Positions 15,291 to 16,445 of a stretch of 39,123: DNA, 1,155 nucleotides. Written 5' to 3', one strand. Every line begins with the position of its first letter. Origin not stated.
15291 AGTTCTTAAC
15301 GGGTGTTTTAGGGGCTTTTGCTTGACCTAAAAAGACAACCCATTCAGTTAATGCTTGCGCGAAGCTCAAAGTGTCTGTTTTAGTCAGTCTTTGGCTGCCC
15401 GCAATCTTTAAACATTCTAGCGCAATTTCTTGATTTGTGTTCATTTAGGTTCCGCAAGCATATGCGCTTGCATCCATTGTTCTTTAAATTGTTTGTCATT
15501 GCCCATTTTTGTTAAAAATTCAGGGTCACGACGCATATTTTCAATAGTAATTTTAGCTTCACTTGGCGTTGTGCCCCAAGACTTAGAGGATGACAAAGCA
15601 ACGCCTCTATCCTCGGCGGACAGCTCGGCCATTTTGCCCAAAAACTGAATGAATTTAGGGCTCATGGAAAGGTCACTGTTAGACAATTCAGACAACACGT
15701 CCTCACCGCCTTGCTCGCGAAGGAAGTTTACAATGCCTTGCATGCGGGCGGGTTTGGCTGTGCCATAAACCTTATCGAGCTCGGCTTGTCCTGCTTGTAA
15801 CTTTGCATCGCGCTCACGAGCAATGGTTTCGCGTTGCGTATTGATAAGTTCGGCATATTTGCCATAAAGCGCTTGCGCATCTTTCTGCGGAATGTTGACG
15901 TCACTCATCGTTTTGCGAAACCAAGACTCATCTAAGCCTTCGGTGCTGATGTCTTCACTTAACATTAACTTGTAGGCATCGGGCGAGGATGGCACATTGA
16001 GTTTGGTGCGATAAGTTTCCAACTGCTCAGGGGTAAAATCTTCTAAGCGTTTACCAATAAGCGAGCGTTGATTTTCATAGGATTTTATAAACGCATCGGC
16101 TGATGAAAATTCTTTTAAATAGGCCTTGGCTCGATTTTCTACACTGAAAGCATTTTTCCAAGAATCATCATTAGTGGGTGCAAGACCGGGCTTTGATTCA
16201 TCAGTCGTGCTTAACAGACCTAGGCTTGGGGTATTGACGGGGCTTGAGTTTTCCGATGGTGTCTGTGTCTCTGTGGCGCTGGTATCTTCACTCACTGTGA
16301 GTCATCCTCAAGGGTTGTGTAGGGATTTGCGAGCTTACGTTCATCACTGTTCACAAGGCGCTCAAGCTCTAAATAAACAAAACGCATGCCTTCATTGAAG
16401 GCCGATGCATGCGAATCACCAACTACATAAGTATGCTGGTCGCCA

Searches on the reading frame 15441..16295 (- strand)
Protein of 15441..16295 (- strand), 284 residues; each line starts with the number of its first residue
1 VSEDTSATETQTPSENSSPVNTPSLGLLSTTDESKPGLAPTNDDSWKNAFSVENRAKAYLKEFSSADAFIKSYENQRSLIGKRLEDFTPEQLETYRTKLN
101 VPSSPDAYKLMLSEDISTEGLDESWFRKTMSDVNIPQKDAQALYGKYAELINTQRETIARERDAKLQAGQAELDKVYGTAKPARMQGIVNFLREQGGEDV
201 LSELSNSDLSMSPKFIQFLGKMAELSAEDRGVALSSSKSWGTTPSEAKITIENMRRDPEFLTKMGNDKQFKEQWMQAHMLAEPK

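Call 20: search_protein_families(library=phrogs, proteins=[window:15441-16295:-], max_evalue=0.001)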
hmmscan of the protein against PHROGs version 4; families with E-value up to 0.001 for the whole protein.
window:15441-16295:- (284 aa): 2 families
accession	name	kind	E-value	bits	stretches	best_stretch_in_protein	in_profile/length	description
phrog_3742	-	unknown function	1.5e-16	62.2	1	22-271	20-275/287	-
phrog_458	-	other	0.00067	20.7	0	97-237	81-230/246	protease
